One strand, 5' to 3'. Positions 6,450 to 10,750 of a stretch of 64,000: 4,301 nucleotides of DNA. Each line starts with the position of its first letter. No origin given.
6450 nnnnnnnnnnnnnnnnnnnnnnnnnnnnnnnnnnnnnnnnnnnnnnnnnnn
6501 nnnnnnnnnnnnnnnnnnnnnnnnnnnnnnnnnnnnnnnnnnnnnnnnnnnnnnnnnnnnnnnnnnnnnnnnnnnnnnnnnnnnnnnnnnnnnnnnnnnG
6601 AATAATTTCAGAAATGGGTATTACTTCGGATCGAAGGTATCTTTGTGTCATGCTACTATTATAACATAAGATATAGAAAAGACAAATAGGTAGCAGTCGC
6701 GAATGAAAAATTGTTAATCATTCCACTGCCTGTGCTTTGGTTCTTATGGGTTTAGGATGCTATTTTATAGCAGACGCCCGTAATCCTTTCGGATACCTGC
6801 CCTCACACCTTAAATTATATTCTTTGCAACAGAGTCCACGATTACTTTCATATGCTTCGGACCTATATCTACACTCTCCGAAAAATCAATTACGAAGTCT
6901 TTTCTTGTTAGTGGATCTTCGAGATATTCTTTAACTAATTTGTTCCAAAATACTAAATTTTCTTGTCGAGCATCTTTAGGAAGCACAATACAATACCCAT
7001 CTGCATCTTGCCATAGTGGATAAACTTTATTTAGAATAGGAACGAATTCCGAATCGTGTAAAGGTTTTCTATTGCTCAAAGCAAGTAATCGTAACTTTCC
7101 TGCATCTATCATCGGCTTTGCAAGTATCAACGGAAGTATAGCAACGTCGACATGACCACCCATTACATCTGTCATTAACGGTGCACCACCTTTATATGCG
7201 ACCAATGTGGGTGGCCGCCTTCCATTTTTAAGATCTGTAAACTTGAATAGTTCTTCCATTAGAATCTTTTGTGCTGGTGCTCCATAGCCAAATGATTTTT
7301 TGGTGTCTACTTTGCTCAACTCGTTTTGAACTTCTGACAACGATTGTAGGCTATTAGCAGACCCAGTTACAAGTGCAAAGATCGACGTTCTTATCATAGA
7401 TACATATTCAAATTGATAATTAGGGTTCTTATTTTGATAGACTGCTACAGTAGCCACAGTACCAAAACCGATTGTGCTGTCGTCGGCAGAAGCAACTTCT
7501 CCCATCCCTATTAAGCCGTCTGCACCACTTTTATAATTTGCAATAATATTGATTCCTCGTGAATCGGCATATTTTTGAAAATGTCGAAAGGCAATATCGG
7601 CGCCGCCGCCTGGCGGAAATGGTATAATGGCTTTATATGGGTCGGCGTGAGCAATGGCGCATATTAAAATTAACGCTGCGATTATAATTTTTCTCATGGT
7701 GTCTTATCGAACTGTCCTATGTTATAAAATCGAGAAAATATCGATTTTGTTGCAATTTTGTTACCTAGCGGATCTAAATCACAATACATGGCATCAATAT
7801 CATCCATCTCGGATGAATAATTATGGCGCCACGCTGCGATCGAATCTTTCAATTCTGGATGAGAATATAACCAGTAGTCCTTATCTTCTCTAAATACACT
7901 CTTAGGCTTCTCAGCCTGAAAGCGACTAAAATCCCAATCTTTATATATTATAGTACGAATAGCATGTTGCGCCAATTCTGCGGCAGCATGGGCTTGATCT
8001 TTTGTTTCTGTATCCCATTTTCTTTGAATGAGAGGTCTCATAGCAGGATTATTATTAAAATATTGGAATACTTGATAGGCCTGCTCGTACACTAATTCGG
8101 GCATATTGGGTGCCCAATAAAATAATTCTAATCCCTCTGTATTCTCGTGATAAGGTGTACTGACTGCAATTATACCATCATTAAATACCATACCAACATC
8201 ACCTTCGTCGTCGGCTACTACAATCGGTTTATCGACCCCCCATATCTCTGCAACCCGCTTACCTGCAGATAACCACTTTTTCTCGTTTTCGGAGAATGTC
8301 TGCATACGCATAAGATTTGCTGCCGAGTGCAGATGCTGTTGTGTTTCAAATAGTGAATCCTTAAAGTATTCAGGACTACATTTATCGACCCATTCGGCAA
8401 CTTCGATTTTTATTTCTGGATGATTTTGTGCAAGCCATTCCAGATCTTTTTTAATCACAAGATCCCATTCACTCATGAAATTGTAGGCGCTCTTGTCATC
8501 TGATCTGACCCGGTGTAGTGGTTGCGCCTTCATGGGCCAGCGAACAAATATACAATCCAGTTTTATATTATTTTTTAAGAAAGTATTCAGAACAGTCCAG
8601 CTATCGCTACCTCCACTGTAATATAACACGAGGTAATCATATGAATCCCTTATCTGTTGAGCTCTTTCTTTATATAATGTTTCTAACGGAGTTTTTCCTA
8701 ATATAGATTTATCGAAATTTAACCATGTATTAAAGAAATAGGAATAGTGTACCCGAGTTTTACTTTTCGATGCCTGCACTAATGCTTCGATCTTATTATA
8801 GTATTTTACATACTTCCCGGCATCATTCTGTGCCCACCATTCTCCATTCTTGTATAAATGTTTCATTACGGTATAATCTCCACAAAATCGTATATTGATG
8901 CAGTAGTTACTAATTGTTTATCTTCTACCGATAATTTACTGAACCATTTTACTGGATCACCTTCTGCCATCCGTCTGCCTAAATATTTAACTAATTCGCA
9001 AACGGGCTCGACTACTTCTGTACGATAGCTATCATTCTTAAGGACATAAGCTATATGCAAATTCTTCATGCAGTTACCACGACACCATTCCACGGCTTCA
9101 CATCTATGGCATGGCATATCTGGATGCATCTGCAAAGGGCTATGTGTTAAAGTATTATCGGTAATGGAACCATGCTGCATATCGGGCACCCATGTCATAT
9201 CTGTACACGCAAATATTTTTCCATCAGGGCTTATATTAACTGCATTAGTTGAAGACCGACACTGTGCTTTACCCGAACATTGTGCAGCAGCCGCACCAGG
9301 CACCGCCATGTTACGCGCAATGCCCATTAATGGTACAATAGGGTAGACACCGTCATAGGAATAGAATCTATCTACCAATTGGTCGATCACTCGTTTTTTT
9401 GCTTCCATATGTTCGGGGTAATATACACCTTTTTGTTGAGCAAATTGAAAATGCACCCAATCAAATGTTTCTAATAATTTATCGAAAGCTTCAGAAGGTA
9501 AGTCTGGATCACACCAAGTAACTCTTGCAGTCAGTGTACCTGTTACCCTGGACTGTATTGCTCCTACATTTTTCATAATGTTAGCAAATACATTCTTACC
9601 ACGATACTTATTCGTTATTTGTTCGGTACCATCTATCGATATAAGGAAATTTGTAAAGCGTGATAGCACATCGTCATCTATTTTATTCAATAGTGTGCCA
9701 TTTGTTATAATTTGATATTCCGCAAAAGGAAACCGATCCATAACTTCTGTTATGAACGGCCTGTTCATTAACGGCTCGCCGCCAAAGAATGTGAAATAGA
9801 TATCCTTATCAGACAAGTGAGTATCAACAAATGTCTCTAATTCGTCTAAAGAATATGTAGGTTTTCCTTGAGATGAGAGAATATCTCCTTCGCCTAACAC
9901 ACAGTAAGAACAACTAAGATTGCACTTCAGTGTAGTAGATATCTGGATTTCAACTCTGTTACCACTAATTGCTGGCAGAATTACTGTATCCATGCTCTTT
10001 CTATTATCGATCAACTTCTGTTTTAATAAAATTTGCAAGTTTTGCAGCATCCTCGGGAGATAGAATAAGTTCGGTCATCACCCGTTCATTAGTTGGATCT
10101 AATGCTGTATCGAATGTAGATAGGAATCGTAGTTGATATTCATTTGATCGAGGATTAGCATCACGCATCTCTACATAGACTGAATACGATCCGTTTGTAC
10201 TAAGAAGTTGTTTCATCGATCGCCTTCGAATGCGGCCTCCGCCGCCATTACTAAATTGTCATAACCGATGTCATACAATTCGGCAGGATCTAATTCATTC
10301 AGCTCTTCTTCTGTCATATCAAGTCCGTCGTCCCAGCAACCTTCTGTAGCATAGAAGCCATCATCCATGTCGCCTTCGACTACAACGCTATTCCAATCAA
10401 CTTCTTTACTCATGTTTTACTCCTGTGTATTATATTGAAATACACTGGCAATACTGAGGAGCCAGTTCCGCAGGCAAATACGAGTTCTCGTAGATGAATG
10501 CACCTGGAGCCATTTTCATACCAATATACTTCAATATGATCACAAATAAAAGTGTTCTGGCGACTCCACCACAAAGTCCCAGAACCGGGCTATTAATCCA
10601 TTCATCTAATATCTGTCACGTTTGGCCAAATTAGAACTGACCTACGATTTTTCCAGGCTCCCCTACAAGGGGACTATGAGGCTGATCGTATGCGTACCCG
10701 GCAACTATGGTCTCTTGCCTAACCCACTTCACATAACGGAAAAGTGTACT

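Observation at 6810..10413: Radical-SAM/SPASM enzyme with PP-loop ATPase, secreted TctC-like binding protein and small acidic peptides in one phage operon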

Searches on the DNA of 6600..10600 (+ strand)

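Call 6: search_dna_similar(query=window:6600-10600:+, collection=phages, mode=near, max_rows=30)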
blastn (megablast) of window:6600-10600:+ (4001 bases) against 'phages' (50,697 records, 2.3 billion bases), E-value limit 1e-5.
No match.
